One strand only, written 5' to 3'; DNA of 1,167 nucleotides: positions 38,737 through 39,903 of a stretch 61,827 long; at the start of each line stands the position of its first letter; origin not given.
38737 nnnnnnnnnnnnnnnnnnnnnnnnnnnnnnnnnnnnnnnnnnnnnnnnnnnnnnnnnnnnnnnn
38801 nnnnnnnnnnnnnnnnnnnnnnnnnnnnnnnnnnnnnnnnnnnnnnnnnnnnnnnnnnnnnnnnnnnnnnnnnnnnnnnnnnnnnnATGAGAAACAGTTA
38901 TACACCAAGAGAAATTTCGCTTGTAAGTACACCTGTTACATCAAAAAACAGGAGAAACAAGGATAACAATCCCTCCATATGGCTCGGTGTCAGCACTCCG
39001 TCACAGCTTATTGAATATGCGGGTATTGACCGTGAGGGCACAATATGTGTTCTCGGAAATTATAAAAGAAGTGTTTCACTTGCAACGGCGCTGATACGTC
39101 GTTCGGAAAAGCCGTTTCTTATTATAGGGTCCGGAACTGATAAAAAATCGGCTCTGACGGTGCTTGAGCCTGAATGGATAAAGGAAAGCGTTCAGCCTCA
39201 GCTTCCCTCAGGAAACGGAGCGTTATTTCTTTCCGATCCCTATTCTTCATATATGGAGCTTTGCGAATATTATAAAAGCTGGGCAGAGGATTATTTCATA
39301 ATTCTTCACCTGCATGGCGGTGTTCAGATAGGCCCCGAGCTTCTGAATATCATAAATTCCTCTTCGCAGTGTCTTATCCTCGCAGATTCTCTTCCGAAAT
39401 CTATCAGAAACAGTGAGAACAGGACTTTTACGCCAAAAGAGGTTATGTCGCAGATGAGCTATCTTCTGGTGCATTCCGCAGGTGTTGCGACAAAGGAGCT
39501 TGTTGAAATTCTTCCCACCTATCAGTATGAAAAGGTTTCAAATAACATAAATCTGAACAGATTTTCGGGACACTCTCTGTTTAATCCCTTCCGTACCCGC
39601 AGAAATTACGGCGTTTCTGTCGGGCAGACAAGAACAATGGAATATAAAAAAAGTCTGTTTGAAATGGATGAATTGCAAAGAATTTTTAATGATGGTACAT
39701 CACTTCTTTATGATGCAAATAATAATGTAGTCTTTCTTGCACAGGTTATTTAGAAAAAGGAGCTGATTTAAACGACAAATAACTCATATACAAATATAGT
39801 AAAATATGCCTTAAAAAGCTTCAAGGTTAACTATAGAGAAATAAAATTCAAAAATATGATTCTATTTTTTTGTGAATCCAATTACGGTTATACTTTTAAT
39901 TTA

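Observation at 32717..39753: Ten-gene operon combining a 4-TM coiled-coil protein, an OmpA-like lipoprotein, small membrane proteins, a Gly/His-rich protein and a T4CP-like soluble ATPase, with no other conjugation genes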

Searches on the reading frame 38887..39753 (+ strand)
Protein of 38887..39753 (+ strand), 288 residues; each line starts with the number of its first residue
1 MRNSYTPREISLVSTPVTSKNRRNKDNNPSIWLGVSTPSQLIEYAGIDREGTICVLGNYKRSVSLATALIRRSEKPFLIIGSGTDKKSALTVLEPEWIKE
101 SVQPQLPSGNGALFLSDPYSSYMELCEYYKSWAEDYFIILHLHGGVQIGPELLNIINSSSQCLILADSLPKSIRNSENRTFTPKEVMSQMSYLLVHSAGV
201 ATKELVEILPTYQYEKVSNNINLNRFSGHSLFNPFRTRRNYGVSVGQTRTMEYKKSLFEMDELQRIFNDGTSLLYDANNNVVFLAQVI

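Call 3: search_protein_families(library=pfam, proteins=[window:38887-39753:+], max_evalue=1)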
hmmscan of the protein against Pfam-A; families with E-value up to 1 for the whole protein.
window:38887-39753:+ (288 aa): 0 families

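Call 4: search_protein_families(library=padloc, proteins=[window:38887-39753:+], max_evalue=1)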
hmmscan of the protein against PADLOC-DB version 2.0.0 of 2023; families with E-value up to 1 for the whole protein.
window:38887-39753:+ (288 aa): 0 families

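Call 5: search_protein_families(library=ncbifam, proteins=[window:38887-39753:+], max_evalue=1)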
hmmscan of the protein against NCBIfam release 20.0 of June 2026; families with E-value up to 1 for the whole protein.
window:38887-39753:+ (288 aa): 2 families
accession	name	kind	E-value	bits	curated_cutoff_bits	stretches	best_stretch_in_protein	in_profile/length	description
NF004460.0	PRK05787.2-3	equivalog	0.0066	16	291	0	169-219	136-186/207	cobalt-precorrin-7 (C(5))-methyltransferase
NF005040.0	PRK06457.1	equivalog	0.059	11.7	788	1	58-88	180-210/549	pyruvate dehydrogenase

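Call 39: find_homologous_proteins(query=window:38887-39750:+, max_evalue=0.001)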
Query window:38887-39750:+ (288 aa): 60 proteins with E <= 0.001 among 969 candidates.
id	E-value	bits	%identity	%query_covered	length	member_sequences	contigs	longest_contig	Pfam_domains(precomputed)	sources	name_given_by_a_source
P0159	3.0e-188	642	100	100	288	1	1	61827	-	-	-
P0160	7.7e-164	561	87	100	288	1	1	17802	-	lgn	-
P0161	8.3e-162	555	84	100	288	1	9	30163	-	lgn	-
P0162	2.1e-155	534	83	100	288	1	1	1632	-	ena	-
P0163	3.4e-130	451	68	100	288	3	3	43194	-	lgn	-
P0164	2.5e-129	448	68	100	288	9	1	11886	-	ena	-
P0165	1.1e-128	446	67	100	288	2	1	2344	-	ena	-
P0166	2.1e-128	445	66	100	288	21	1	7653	-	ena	-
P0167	1.0e-126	440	67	100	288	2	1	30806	-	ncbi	-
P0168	7.3e-124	430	64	100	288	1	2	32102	-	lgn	-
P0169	2.3e-121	422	64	100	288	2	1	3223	-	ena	-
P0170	5.2e-121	421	65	100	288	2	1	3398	-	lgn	-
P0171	1.1e-120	420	61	100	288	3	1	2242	-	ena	-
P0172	2.3e-116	406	60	100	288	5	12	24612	-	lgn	-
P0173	9.5e-115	400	61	100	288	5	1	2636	-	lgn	-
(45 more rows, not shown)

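Call 47: search_solved_structures(query=A2, max_evalue=10)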
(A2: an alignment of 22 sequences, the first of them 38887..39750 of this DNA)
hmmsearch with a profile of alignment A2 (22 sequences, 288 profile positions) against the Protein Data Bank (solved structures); distinct sequences matched with E-value up to 10: 2.
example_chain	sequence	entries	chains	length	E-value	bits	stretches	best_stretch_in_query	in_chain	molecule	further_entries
2r77_A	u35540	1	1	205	1.1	11.2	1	194-248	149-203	Phosphatidylethanolamine-binding protein, putative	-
4o4o_A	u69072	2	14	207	1.4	10.8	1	84-127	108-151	Phycocyanobilin lyase CpcT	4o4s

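Call 53: predict_structure(alignment_id=A4)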
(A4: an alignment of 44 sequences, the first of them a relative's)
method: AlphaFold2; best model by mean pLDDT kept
length: 288 residues; sequences in the alignment: 44
mean_pLDDT: 83.5   pTM: 0.77
mean pLDDT of the five models: 83.5, 81.9, 81.3, 81.2, 80.7
residues with pLDDT >= 90: 128; 70-90: 117; 50-70: 30; < 50: 13
segments of 3 or more residues with pLDDT < 50: 9-18
pLDDT, mean of each block of 10 residues (from residue 1): 51 44 69 88 87 91 91 94 88 93 93 94 94 95 91 91 91 80 91 91 89 72 70 71 72 76 88 92 89
secondary structure, 60 per line:
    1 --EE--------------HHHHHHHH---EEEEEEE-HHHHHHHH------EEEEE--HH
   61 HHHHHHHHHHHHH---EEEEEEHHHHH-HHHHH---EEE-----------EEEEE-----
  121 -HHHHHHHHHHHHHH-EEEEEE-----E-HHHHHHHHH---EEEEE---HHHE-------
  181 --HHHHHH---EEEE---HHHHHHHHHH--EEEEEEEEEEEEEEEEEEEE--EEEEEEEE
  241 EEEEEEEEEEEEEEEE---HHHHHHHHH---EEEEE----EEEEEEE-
elements in order: H19-26 E30-36 H38-45 E52-56 H59-73 E77-82 H83-87 H89-93 E97-99 E111-115 H122-135 E137-142 H150-158 E162-166 H183-188 E192-195 H199-208 E211-230 E233-256 H260-268 E272-276 E281-287

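Call 57: fold_search(model_id=the predicted structure, library=pdb)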
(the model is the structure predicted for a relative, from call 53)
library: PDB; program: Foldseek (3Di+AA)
matches with E <= 10: 1440; with E <= 0.001: 14
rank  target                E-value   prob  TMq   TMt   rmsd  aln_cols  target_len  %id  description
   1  4kfu_A                7.4e-05  1.00  0.43  0.57  10.8       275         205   11  Structure of the genome packaging NTPase B204 from Sulfolobus turreted icosahedral virus 2 in complex with AMPPCP (released 2013-05-22)
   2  4kfs_A                1.9e-04  1.00  0.46  0.62   5.8       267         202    8  Structure of the genome packaging NTPase B204 from Sulfolobus turreted icosahedral virus 2 in complex with AMP (released 2013-05-22)
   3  4kfr_C                2.1e-04  1.00  0.42  0.57   6.2       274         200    9  Structure of the genome packaging NTPase B204 from Sulfolobus turreted icosahedral virus 2 in complex with sulfate (released 2013-05-22)
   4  6ojy_E                3.5e-04  0.96  0.25  0.21  18.6       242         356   11  Methylated PilT4 from Geobacter metallireducens bound to sulfate: C3ocococ conformation (released 2019-11-20)
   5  4a8j_E                4.2e-04  0.99  0.30  0.36  19.4       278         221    8  Crystal Structure of the Elongator subcomplex Elp456 (released 2012-02-22)
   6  2ekd_F                5.6e-04  0.98  0.27  0.35   7.1       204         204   12  Structural study of Project ID PH0250 from Pyrococcus horikoshii OT3 (released 2007-09-25)
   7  5zfq_A                5.6e-04  0.94  0.23  0.20  18.9       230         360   12  Crystal structure of PilT-4, a retraction ATPase motor of Type IV pilus , from Geobacter sulfurreducens (released 2018-09-19)
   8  5tsh_E                6.3e-04  0.99  0.30  0.24  18.5       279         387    9  PilB from Geobacter metallireducens bound to AMP-PNP (released 2017-05-17)
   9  4kfr_B                6.7e-04  1.00  0.45  0.59   5.7       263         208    9  Structure of the genome packaging NTPase B204 from Sulfolobus turreted icosahedral virus 2 in complex with sulfate (released 2013-05-22)
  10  5tsh_C                7.5e-04  0.97  0.29  0.23  19.4       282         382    9  PilB from Geobacter metallireducens bound to AMP-PNP (released 2017-05-17)
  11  5tsh_B                8.0e-04  0.98  0.29  0.24  18.7       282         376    9  PilB from Geobacter metallireducens bound to AMP-PNP (released 2017-05-17)
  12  5tsh_D                9.0e-04  0.98  0.30  0.24  18.6       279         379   10  PilB from Geobacter metallireducens bound to AMP-PNP (released 2017-05-17)
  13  6ok2_D                9.5e-04  0.96  0.25  0.21  20.6       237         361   10  PilT4 from Geobacter metallireducens bound to ADP: C3ocococ conformation (released 2019-11-20)
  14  6okv_B                9.5e-04  0.87  0.22  0.19  19.1       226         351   10  PilT4 from Geobacter metallireducens bound to AMP-PNP: C2ccocco conformation (released 2019-11-20)
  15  6geb_E                1.3e-03  0.95  0.29  0.25  17.5       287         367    8  X-ray structure of the Legionella pneumophila ATPase DotB (released 2018-05-30)
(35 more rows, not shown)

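Call 89: search_protein_families(library=phrogs, proteins=[window:38887-39753:+], max_evalue=0.01)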
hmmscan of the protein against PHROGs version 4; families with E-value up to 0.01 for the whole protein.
window:38887-39753:+ (288 aa): 1 family
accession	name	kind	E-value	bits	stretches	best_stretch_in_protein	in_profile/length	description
phrog_1995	-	unknown function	0.0099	16.5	0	175-208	7-40/67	-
